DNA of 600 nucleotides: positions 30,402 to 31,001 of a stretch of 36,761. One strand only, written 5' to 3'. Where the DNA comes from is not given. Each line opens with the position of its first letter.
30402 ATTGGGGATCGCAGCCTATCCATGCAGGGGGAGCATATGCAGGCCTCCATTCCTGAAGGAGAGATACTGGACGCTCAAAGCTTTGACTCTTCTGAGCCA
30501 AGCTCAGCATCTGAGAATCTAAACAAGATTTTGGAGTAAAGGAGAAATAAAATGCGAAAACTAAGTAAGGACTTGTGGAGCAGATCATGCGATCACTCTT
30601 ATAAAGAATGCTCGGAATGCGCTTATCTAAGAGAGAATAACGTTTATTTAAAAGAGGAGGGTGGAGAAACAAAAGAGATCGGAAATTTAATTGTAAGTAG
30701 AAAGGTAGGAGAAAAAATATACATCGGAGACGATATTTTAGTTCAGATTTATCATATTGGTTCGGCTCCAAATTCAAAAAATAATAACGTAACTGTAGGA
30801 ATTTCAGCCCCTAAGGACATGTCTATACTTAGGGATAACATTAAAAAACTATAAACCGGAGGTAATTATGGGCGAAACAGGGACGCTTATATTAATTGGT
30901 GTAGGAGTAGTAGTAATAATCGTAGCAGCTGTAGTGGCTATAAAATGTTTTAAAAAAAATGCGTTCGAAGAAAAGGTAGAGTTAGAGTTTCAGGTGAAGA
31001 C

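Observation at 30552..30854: Phage CsrA homologue with a Cys/His N-terminal extension and an enlarged loop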

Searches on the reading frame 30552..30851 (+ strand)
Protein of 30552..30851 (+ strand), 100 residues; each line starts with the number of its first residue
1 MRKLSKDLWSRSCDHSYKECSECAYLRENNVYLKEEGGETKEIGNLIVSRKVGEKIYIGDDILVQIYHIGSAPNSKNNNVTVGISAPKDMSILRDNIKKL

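Call 3: search_protein_families(library=pfam, proteins=[window:30552-30851:+], max_evalue=1)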
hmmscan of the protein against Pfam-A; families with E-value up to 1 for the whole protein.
window:30552-30851:+ (100 aa): 2 families
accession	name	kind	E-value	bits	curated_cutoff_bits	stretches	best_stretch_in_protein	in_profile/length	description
PF02599.21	CsrA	-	9.7e-13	48.3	27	1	46-98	2-48/53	Global regulator protein family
PF24449.1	T4_y05I_N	-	0.039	15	24.9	1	39-90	36-87/99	y05I-like putative transcription factor N-terminal domain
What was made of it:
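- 30687..30845 (+): CsrA core, residues 46-98 (beta1-beta5 plus a stub of the helix). Pfam 48.3 bits (call 3).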

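Call 4: search_protein_families(library=ncbifam, proteins=[window:30552-30851:+], max_evalue=1)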
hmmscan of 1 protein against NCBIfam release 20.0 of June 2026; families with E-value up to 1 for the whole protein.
window:30552-30851:+ (100 aa): 3 families
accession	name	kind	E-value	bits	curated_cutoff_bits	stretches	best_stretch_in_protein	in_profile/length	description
TIGR00202.1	csrA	equivalog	1.1e-11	44.7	70.1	1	46-99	2-49/69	carbon storage regulator CsrA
NF002469.0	PRK01712.1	equivalog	2.9e-11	43.2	73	1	46-97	2-47/65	carbon storage regulator CsrA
NF001844.0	PRK00568.1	equivalog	4.9e-07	29.7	106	1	46-99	2-49/76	carbon storage regulator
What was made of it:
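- On Housekeeping CsrA equivalog (NCBIfam TIGR00202 / NF002469): 44.7 against 70.1 bits and 43.2 against 73 bits (call 4).
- Below NCBIfam equivalog cutoffs (call 4).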

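Call 5: search_protein_families(library=phrogs, proteins=[window:30552-30851:+], max_evalue=0.1)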
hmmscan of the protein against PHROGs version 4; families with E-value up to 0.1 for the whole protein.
window:30552-30851:+ (100 aa): 4 families
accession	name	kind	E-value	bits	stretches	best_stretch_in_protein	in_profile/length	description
phrog_9500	-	transcription regulation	4e-10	40.6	1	46-99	2-49/65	CsrA-like regulator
phrog_5527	-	transcription regulation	2.8e-07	31.7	1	46-98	2-48/123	transcriptional regulator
phrog_31572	-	unknown function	0.00025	22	1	46-97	2-47/105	-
phrog_15892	-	unknown function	0.047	14.9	0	30-59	21-49/67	-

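Call 9: find_homologous_proteins(query=window:30552-30851:+, max_evalue=0.001)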
Query window:30552-30851:+ (100 aa): 1 proteins with E <= 0.001 among 3 candidates.
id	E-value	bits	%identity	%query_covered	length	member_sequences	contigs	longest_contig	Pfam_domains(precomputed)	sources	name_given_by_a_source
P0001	5.6e-60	217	100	100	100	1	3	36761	PF02599.22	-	-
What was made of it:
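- Tried and rejected: the word-indexed search of 5.8 billion proteins, which returned only self (call 9);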

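Call 11: find_encoding_contigs(protein=P0001, flank=10000)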
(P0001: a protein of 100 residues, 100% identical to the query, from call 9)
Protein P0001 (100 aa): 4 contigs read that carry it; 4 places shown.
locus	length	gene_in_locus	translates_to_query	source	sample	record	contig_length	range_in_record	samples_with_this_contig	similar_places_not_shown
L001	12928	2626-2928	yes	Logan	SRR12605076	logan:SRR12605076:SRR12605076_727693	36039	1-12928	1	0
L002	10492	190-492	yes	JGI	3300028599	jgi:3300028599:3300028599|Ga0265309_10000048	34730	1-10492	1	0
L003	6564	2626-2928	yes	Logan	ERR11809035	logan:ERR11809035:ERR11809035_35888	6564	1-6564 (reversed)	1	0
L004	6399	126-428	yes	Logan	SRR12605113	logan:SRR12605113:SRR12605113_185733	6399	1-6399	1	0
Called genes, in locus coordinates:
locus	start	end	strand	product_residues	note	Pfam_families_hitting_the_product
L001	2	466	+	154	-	?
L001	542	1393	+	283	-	PF09588:YqaJ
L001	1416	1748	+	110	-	-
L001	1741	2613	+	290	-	PF03837:RecT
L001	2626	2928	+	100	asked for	PF02599:CsrA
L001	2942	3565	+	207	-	-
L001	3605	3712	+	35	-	-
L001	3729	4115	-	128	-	-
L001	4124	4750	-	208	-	PF01464:SLT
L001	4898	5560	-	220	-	-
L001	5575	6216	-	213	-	-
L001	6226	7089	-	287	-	-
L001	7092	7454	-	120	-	-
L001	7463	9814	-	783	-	-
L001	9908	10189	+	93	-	-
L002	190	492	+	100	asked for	PF02599:CsrA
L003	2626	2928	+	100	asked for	PF02599:CsrA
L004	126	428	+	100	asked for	PF02599:CsrA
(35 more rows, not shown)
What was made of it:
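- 30552..30854 (+): Full ORF, 100 codons plus stop: N-terminally extended CsrA-family protein. Identical protein on 4 independent contigs (call 11).
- On Phage-encoded gene: Contig gene order wraps from the window's end to its start (call 11).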

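Call 14: search_solved_structures(query=window:30552-30851:+, max_evalue=1, show_alignments=3)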
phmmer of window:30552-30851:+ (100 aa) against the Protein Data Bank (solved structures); distinct sequences matched with E-value up to 1: 9.
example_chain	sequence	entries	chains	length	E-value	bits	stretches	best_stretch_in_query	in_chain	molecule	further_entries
2jpp_A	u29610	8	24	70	5.1e-06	29.8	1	46-97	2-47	Translational repressor | Carbon storage regulator homolog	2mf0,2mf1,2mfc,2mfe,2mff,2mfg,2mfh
5z38_F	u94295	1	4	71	7.6e-06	29.3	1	44-97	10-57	wild type CsrA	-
2bti_A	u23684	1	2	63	1.2e-05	28.6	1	46-97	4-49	CARBON STORAGE REGULATOR HOMOLOG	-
7yr6_E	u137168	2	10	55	1.2e-05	28.6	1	46-97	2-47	Translational regulator CsrA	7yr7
1y00_A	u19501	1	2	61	1.7e-05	28.1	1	46-97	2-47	Carbon storage regulator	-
1vpz_A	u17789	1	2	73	1.9e-05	28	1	46-97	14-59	Carbon storage regulator homolog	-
5z38_E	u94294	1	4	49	4.7e-05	26.7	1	45-93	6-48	Truncated-CsrA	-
1t3o_A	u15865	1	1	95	0.024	18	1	44-97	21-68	Carbon storage regulator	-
5dmb_D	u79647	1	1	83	0.03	17.7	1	46-97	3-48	Carbon storage regulator homolog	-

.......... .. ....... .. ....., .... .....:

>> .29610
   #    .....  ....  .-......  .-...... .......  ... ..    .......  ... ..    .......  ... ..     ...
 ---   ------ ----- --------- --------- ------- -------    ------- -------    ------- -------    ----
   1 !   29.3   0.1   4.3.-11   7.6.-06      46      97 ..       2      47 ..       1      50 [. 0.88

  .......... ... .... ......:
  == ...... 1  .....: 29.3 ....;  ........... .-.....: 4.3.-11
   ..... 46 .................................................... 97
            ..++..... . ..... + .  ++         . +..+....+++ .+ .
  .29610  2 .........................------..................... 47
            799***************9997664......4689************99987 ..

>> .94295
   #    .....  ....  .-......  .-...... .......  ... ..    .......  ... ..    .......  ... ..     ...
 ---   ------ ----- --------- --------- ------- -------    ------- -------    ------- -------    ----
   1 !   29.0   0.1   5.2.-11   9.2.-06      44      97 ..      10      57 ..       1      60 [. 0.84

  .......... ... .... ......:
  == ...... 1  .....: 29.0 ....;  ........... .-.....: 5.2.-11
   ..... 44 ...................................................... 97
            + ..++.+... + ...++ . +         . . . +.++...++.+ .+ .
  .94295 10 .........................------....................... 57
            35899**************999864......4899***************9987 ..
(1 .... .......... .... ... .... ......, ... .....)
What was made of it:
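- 30762..30779 (+): 6-residue insertion S71-K76 (SAPNSK) in the beta3-beta4 loop. phmmer alignments to RsmE and CsrA (call 14).
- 30831..30833 (+): Codon of R94, the equivalent of the essential RNA-binding R44 of E. coli CsrA. Aligned to R44 (call 14).
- On CsrA/RsmA family (Pfam PF02599): L46, V48 (L4 to V), R50, K51 (R7 to K) and R94 align to these positions (call 14). Solved CsrA chains of 49 and 55 residues exist (call 14), so a stub may suffice.
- Checked: Residues 46-98 match Pfam CsrA PF02599 (E=9.7e-13, 48.3 bits, cutoff 27; profile positions 2-48 of 53) (call 3), PHROG 9500 'CsrA-like regulator' (4e-10, call 5), and solved CsrA/RsmE chains (best 2jpp, 5e-6, call 14). The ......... and ISAPKD..ILR segments align to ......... 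and INAPKD..VHR of RsmE, with R94 on the essential R44 (call 14). The loop insertion is 6 residues (S71-K76, SAPNSK), not about 8 (calls 3, 14).
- Pfam above the gathering score (call 3), PHROG CsrA-like (call 5), PDB sequence hits only to CsrA/RsmA/RsmE (call 14). N-terminal additions are structurally tolerated: solved CsrA chains carry roughly 9-20 residues ahead of the CsrA start (chain start positions 10, 14 and 21 in call 14). N-terminal tags do not prevent CsrA folding (call 14). CsrA chains of 49 and 55 residues are present among solved structures (5z38_E, 7yr6_E; call 14).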

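Call 15: search_dna_similar(query=window:30552-30851:+, collection=phages, mode=protein, max_evalue=0.01, max_rows=40)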
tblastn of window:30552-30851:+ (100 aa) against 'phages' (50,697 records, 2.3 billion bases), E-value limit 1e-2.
Records with a match: 44; places in all: 44; records where one place covers at least 80% of the query: 0.
Best place of each record, by identity: <60% 44.
By first word of the organism name: Pseudomonas 35; Escherichia 4; Acinetobacter 2; Providencia 1; Salmonella 1; Bacillus 1.
By host as written in the record: Pseudomonas aeruginosa 17; - 9; Pseudomonas aeruginosa PAO1 5; Escherichia coli 4; Pseudomonas sp. 2; Pseudomonas aeruginosa HIM-6 2; Providencia stuartii 1; Homo sapiens 1; and 3 more.
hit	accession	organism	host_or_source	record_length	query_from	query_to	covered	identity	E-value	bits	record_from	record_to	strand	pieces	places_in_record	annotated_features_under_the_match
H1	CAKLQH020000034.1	Acinetobacter phage MD-2021a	not known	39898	40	97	58%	39.7%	3e-5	46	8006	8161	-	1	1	csrA: carbon storage regulator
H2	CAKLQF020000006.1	Acinetobacter phage MD-2021a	not known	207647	40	97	58%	39.7%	3e-5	46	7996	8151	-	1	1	csrA: carbon storage regulator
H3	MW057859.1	Providencia phage PSTCR8lys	Providencia stuartii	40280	46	97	52%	42.3%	1e-3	42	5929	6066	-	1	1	carbon storage regulator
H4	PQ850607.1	Escherichia phage HelliStehle_Bas95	Escherichia coli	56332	46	95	50%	44.0%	4e-4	43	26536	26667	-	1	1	CsrA-like regulator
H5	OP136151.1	Escherichia phage Pondi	Escherichia coli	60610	46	95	50%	44.0%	7e-4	42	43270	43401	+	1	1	csrA: translational regulator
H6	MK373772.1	Escherichia phage PTXU04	Escherichia coli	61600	46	95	50%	44.0%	1e-3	42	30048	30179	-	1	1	hypothetical protein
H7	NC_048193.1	Escherichia phage PTXU04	Escherichia coli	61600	46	95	50%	44.0%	1e-3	42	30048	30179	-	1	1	transcriptional regulator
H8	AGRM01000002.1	Salmonella enterica subsp. houtenae str. ATCC BAA-1581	Homo sapiens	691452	41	97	57%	38.6%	4e-4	43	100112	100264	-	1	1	carbon storage regulator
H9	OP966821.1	Pseudomonas phage Fyn8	Pseudomonas aeruginosa PAO1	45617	46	97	52%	38.5%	4e-3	40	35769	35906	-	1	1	carbon storage regulator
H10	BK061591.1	Pseudomonas phage vB_PaeP-D14S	Pseudomonas aeruginosa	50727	46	97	52%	38.5%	4e-3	40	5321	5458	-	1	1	Bacteriophage control infection protein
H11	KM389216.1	Pseudomonas phage F_ET605sp/Pa1651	-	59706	46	97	52%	38.5%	4e-3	40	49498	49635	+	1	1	record has no annotation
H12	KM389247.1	Pseudomonas phage JBD90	-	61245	46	97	52%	38.5%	4e-3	40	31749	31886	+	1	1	record has no annotation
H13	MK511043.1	Pseudomonas phage vB_Pae_BR228a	Pseudomonas aeruginosa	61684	46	97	52%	38.5%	4e-3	40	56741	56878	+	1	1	carbon storage regulator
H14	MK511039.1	Pseudomonas phage vB_Pae_CF24a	Pseudomonas aeruginosa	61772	46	97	52%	38.5%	4e-3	40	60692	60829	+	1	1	carbon storage regulator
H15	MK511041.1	Pseudomonas phage vB_Pae_CF69a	Pseudomonas aeruginosa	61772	46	97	52%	38.5%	4e-3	40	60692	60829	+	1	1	carbon storage regulator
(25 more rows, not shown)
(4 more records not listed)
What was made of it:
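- Closest known: Phage-borne CsrA homologues. Same: They match residues 40/46 to 95/97 at 38-44% identity (call 15).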

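Call 21: search_protein_representatives(protein=window:30552-30851:+)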
Query: 100 residues. Proteins with E-value up to 0.001 (for the whole library): 119; up to 1e-10: 2; up to 1e-30: 1. The best 119 are listed.
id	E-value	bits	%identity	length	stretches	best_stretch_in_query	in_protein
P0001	1.8e-60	217.2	100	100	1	1-100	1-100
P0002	2.1e-11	59.9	45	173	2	40-97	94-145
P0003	1.8e-09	53.7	42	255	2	43-97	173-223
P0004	1.4e-08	50.9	35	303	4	37-70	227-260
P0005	1.7e-08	50.6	47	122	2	41-99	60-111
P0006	1.8e-07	47.3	40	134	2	38-96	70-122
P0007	1.8e-07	47.3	42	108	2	35-97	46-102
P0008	2.3e-07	47.0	46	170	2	38-96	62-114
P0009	2.9e-07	46.6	39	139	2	34-97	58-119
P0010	3.0e-07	46.6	39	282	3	38-96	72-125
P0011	4.8e-07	46.0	43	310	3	46-94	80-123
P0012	1.0e-06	44.9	44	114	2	46-96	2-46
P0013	1.4e-06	44.5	33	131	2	37-95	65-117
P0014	1.9e-06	44.0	41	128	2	46-97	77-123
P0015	7.6e-06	42.1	43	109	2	46-97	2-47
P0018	1.5e-05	41.1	52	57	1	44-99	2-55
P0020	1.8e-05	40.9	54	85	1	46-99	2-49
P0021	2.9e-05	40.3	50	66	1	46-100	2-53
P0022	3.7e-05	39.9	57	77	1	46-97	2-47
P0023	3.8e-05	39.9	40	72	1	41-97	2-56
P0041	1.2e-04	38.3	59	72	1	46-97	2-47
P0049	1.6e-04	37.9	44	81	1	40-98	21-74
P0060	2.6e-04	37.2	52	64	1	40-97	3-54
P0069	3.3e-04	36.9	59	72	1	46-97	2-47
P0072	3.8e-04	36.7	56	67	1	46-98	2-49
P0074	3.9e-04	36.6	56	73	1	46-99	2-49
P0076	4.1e-04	36.6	59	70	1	46-97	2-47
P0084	5.0e-04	36.3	43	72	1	42-97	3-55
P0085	5.2e-04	36.2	39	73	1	40-97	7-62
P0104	8.2e-04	35.6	51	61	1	44-96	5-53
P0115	9.2e-04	35.4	59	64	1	46-97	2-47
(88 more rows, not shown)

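Call 24: find_related_loci(query=window:30552-30851:+, collection=viral_contigs, flank=6000)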
Query window:30552-30851:+ (100 aa) in viral_contigs; peptide patterns used: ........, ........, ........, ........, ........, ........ (x = any residue, [..] = any of these).
51 stretches matched a pattern; 1 encode a relative of the query (tblastn E <= 1e-3); 1 distinct loci.
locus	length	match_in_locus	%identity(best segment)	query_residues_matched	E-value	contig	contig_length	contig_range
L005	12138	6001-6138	40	46-97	3e-9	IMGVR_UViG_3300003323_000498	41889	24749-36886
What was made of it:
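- Tried and rejected: IMG/VR (call 24);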

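Call 30: list_cluster_members(proteins=[P0041, P0069, P0076, P0115, P0022, P0020, P0018, P0072, P0074, P0021])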
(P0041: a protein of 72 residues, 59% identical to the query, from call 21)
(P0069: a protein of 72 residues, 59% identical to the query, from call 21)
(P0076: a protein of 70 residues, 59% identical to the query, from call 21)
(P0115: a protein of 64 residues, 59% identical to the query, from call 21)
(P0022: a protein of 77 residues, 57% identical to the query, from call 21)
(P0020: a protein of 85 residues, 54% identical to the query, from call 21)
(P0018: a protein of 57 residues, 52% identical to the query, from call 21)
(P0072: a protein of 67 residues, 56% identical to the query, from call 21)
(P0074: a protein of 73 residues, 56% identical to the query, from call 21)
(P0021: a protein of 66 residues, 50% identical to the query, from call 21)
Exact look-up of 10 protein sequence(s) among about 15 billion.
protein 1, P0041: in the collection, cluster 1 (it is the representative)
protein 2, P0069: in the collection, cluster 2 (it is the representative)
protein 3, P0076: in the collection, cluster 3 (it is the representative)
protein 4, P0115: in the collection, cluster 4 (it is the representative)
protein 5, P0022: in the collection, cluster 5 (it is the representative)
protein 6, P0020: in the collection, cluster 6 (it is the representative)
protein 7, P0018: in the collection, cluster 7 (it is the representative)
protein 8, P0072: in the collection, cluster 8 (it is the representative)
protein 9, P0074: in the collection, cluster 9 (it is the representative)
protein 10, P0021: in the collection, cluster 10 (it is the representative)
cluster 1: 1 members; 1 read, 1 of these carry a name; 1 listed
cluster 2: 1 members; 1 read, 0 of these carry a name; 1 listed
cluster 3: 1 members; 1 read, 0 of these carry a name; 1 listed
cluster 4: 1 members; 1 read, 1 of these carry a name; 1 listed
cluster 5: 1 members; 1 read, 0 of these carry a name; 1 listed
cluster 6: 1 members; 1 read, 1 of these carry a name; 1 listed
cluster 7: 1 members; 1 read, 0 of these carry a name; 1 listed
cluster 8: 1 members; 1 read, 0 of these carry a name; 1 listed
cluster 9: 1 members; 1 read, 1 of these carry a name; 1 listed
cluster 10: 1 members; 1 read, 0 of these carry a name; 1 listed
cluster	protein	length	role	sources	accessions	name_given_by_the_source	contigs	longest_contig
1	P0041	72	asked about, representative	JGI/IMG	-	carbon storage regulator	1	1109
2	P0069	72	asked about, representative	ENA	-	-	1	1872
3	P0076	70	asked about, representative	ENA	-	-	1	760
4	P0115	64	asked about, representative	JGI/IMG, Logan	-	carbon storage regulator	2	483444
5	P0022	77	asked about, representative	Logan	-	-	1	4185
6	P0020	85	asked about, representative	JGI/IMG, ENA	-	carbon storage regulator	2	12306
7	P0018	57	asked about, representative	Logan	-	-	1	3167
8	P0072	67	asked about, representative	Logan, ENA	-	-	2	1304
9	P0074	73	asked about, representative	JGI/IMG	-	carbon storage regulator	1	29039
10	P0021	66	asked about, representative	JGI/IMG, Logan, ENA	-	-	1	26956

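Call 46: predict_structure(alignment_id=A1)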
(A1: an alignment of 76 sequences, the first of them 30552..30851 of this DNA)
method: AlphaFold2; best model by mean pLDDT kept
length: 100 residues; sequences in the alignment: 76
mean_pLDDT: 75.3   pTM: 0.49
mean pLDDT of the five models: 75.3, 74.8, 74.1, 74.1, 73.0
residues with pLDDT >= 90: 34; 70-90: 25; 50-70: 38; < 50: 3
segments of 3 or more residues with pLDDT < 50: none
pLDDT, mean of each block of 10 residues (from residue 1): 53 58 53 58 83 96 94 84 95 79
secondary structure, 60 per line:
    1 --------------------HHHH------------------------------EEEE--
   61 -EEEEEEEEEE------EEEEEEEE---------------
elements in order: H21-24 E55-58 E62-71 E78-85
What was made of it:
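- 30552..30683 (+): N-terminal extension, residues 1-44; an orphan sequence. AF2 pLDDT 53-58 (call 46).
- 30588..30620 (+): Cys/His cluster C13-x-H15-x4-C20-x2-C23, a candidate single-metal site or redox-active Cys cluster. AF2 places a short helix at 21-24 at low confidence (call 46).
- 30687..30845 (+): AF2 pLDDT 83-96 (call 46).
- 30834..30851 (+): Truncated C-terminus: only 6 residues (DNIKKL) after the invariant Arg. No helix assigned by DSSP in the model (call 46).
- On CsrA/RsmA family (Pfam PF02599): AF2 pLDDT 83-96 for residues 41-100 (call 46).
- AF2 gives the leader only pLDDT 53-58 (call 46).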

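Call 51: find_encoding_contigs(protein=P0049, flank=6000, max_places=3)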
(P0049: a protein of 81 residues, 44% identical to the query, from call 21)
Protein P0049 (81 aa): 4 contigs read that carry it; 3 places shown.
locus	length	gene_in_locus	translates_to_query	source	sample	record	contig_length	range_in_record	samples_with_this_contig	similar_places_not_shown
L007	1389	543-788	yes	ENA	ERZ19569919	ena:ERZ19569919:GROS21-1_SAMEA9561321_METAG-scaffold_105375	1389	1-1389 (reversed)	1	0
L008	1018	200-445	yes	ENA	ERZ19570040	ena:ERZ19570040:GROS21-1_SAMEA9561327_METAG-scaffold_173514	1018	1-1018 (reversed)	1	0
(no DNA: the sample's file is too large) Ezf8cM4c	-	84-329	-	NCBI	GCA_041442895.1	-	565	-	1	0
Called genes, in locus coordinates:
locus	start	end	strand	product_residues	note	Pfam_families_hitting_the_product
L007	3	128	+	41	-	?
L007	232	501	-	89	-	-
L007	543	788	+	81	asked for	PF02599:CsrA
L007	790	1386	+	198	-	-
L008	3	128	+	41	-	?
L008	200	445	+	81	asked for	PF02599:CsrA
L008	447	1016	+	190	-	?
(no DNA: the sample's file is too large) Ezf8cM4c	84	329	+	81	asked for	PF02599:CsrA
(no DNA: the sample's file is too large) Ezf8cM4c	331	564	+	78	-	?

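Call 52: find_encoding_contigs(protein=P0085, flank=6000, max_places=3)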
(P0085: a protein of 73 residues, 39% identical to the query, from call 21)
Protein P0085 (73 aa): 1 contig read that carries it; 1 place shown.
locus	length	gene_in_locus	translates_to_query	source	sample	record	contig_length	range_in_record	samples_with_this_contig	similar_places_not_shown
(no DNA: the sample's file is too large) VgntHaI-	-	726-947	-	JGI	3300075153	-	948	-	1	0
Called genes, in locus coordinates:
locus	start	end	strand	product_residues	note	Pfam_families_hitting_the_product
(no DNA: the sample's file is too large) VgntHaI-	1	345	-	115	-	?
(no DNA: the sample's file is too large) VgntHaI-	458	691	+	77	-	-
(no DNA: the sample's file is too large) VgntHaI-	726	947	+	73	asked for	PF02599:CsrA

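Call 53: find_encoding_contigs(protein=P0023, flank=6000, max_places=3)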
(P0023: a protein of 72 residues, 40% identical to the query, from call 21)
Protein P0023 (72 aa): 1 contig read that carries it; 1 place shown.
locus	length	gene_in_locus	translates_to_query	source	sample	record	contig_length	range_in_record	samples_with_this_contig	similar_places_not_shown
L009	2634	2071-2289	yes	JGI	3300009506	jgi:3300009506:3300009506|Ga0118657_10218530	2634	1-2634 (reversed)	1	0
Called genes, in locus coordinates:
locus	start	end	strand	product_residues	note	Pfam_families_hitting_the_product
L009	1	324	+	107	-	?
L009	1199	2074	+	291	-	PF18897:Gp3-like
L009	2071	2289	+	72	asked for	PF02599:CsrA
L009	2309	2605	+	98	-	-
